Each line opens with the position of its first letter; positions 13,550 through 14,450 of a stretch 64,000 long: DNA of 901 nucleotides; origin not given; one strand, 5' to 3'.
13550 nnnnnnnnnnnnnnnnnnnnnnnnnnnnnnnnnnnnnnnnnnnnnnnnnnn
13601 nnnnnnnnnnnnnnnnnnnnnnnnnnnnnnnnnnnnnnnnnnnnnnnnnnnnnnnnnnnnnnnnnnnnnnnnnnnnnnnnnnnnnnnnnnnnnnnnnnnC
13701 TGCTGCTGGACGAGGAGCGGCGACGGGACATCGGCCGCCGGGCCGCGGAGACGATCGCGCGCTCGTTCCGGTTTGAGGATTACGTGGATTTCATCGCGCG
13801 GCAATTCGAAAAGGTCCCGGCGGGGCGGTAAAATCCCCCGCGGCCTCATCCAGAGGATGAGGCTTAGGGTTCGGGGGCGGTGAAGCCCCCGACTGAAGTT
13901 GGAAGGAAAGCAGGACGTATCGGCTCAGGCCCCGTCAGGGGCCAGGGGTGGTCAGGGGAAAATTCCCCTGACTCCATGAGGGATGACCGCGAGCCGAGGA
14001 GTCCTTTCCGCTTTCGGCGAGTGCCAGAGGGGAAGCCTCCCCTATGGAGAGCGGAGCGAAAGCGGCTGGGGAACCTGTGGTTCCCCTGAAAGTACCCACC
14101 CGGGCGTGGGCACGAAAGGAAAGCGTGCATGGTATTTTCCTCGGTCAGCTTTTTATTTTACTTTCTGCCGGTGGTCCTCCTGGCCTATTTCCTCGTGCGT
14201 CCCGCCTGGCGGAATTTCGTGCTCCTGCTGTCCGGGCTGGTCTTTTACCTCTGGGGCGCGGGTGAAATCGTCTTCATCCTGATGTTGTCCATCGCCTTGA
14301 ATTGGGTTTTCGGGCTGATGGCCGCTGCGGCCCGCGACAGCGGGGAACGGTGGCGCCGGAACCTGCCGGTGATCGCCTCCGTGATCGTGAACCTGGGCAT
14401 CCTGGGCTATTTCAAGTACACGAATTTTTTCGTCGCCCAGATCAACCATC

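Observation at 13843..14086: Unclassified structured RNA-like element in the 5' leader of the MBOAT gene (copy A)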

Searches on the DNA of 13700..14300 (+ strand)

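Call 6: search_rna_families(source=window, start=13700, end=14300, threshold=evalue, max_evalue=10, show_alignments=3)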
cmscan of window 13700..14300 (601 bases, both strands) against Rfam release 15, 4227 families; matches with E-value up to 10: 4.
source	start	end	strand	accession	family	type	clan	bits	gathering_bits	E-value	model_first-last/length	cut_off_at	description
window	13865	13891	-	RF01785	blv_FSE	Cis-reg; frameshift_element;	-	15.6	34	3.7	1-27/27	no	ribosomal frameshift site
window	13857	13909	+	RF02937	Clostridiales-2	Gene; sRNA;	-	15.4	58.6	0.89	1-82/82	no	Clostridiales-2 RNA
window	13843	13863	+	RF00162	SAM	Cis-reg; riboswitch;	CL00012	14.1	44.4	4.5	1-108/108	no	SAM riboswitch aptamer (S box leader)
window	13938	14034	+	RF02937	Clostridiales-2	Gene; sRNA;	-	11.9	58.6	9.4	1-82/82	no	Clostridiales-2 RNA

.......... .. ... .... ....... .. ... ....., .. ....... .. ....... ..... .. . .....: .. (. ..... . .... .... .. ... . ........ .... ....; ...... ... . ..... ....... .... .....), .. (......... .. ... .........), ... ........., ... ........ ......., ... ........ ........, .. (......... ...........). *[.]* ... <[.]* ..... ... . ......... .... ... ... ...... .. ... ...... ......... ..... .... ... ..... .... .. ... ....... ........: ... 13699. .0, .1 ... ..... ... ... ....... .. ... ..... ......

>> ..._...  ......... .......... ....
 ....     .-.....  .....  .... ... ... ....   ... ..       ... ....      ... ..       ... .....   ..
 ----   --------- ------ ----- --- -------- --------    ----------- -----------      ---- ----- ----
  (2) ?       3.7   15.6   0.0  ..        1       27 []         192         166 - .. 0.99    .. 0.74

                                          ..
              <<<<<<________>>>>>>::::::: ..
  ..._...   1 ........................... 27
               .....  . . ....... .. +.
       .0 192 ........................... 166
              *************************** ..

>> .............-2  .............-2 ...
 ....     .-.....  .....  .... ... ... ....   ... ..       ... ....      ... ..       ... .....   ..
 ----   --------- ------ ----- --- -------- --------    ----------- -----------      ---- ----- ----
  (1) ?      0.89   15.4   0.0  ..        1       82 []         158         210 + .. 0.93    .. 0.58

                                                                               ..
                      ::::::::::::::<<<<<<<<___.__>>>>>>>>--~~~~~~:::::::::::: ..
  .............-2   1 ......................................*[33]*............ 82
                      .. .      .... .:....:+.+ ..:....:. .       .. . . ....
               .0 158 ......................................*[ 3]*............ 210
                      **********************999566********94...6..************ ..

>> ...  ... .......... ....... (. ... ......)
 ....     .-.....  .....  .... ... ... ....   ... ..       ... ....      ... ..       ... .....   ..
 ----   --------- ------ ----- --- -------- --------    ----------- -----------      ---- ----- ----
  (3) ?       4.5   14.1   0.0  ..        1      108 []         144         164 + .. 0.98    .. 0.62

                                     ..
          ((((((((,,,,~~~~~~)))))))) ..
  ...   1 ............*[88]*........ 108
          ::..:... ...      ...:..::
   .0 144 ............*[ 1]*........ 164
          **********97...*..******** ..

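Call 39: build_rna_model(alignment_id=A3, structure=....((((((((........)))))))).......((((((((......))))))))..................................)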
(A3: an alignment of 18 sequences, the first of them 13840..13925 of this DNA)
Model R1 built from alignment A3 (18 sequences, 91 columns); structure: as given.
model positions 86; base pairs 16; branch points 1; effective number of sequences 1.44; information 0.66 bits per position. Calibrated on 0.2 Mb of random sequence (short: E-values are rough).
structure used (alignment columns):
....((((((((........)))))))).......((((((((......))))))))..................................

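Call 40: search_with_rna_model(model_id=R1, sources=[window, L001, L002, L003, L055, L056, L057, L058, L059, L061, L062, L063, L064, L065, L066, L068, L069, L070, L071, L072, L073, L074, L075, L076, L077, L078, L079, L080, L081, L082, L083], max_evalue=1)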
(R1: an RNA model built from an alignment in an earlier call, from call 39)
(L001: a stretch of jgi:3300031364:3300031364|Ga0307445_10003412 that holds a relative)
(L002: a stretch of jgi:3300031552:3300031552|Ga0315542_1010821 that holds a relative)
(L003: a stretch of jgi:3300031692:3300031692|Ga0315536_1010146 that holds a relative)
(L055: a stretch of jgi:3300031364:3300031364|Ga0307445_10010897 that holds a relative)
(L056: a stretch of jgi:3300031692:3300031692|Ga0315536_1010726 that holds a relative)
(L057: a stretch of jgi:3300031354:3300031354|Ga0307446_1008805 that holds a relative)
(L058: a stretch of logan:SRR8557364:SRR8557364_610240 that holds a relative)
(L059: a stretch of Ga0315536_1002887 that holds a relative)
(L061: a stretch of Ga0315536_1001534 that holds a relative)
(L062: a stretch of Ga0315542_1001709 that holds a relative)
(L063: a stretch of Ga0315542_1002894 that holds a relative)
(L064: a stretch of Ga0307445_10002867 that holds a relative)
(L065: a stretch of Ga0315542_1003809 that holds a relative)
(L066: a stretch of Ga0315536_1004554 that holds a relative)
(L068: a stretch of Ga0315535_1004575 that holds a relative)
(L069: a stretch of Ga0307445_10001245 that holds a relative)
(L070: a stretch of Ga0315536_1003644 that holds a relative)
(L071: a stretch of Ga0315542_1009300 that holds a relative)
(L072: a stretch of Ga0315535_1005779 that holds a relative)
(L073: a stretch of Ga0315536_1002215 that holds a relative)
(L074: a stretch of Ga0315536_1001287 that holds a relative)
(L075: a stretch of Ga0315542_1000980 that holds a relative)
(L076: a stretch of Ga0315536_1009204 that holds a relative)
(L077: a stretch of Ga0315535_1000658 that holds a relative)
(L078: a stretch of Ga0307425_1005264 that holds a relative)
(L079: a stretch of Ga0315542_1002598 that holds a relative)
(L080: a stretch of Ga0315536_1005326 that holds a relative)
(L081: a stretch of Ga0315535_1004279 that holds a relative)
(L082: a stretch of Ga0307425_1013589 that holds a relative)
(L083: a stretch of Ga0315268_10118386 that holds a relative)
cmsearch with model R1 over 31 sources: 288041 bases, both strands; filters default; matches with E-value up to 1: 60.
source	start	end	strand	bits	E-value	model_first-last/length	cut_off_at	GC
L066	4900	4985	-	112.7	6e-31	1-86/86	no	0.62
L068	5935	6020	+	112.7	6e-31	1-86/86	no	0.62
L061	2412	2497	+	112.6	6.4e-31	1-86/86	no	0.57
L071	1607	1692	-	112.1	9.3e-31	1-86/86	no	0.64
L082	7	92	+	112.1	9.3e-31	1-86/86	no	0.64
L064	1880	1965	-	111.9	1.1e-30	1-86/86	no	0.64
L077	1339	1424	+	111.1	1.8e-30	1-86/86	no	0.64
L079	7312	7397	+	111.1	1.8e-30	1-86/86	no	0.64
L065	4989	5074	-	111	2e-30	1-86/86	no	0.6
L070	444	529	-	111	2e-30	1-86/86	no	0.6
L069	4392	4477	+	109.9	4e-30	1-86/86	no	0.63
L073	512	597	-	109.9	4e-30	1-86/86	no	0.63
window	13840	13925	+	109.8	4.4e-30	1-86/86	no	0.62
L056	1201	1286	+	109.8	4.4e-30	1-86/86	no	0.62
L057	988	1073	+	109.8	4.4e-30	1-86/86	no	0.62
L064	22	107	-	108.8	8.5e-30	1-86/86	no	0.6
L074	5118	5203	+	105.5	8.3e-29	1-86/86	no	0.56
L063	5911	5995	+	102.6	5.7e-28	1-86/86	no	0.61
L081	950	1034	+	102.6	5.7e-28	1-86/86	no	0.61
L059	3807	3892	-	102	8.5e-28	1-86/86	no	0.64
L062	2380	2465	+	102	8.5e-28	1-86/86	no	0.64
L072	4928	5013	+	102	8.5e-28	1-86/86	no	0.64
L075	8553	8637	-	101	1.7e-27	1-86/86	no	0.64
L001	5785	5870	+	100.9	1.9e-27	1-86/86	no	0.65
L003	2394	2479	+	100.9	1.9e-27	1-86/86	no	0.65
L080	958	1042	-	99.9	3.7e-27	1-86/86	no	0.64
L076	2709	2797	+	97.4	2e-26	1-86/86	no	0.58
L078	6465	6549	+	95.3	8.2e-26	1-86/86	no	0.67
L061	8487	8571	+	84.6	1.2e-22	1-86/86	no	0.55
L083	1040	1123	+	78.6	6.8e-21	1-86/86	no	0.62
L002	1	29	+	27.7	6.9e-06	58-86/86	5'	0.59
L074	5066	5144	-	25.2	3.7e-05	1-86/86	no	0.63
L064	81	160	+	23.1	0.00015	1-86/86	no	0.62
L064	1939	2032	+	19.3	0.0021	1-86/86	no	0.62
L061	2352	2438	-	19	0.0024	1-86/86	no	0.47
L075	8611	8680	+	16.8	0.011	1-86/86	no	0.66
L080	1016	1084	+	16.7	0.011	1-86/86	no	0.65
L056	1105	1227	-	16.2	0.016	1-86/86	no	0.61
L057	892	1014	-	16.2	0.016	1-86/86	no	0.61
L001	5788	5808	-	15.1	0.036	4-24/86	no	0.57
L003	2397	2417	-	15.1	0.036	4-24/86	no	0.57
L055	9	87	+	14.8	0.044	1-86/86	no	0.67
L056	1287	1365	+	14.8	0.044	1-86/86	no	0.67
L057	1074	1152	+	14.8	0.044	1-86/86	no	0.67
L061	8577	8646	+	12.8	0.17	1-86/86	no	0.69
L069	4478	4556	+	12.5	0.2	1-86/86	no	0.68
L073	433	511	-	12.5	0.2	1-86/86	no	0.68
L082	1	33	-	11.2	0.5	1-58/86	3'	0.48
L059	3866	3947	+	10.5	0.79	1-86/86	no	0.6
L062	2325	2406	-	10.5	0.79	1-86/86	no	0.6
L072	4873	4954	-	10.5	0.79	1-86/86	no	0.6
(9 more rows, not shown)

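Call 46: search_with_rna_model(model_id=R1, sources=[L084, L085], max_evalue=1)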
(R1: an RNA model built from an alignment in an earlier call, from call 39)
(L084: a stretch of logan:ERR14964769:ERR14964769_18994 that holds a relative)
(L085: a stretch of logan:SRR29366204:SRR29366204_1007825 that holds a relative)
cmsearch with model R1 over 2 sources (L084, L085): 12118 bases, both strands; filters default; matches with E-value up to 1: 2.
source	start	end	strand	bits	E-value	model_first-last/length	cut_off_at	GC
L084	1711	1734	+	12.1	0.012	30-53/86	no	0.67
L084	5508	5521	-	5.5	0.96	36-49/86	no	0.71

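Call 62: search_with_rna_model(model_id=R1, sources=[L086, L087, L088, L089], max_evalue=1, show_alignments=3)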
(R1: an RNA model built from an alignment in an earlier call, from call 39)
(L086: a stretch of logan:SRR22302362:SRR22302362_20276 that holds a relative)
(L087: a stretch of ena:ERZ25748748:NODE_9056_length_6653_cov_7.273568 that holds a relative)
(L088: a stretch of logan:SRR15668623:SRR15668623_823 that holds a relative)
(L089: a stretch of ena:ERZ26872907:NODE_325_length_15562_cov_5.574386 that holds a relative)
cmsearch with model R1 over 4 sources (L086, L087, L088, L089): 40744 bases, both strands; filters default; matches with E-value up to 1: 0.
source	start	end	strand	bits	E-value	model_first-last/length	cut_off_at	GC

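Call 65: search_with_rna_model(model_id=R1, source=window, filters=off, max_evalue=0.1)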
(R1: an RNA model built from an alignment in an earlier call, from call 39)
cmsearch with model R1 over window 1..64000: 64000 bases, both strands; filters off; matches with E-value up to 0.1: 8.
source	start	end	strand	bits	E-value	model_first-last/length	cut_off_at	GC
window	13840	13925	+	109.8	9.8e-31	1-86/86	no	0.62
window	25003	25088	+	100.9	4.1e-28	1-86/86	no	0.65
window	25006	25026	-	15.1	0.0079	4-24/86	no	0.57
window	13926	14004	+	14.8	0.0097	1-86/86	no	0.67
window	41243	41315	-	14.6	0.011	1-86/86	no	0.68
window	45961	46035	+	13.5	0.023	1-86/86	no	0.63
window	13789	13866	-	13.1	0.03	1-86/86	no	0.6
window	39946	40018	+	12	0.064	1-86/86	no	0.6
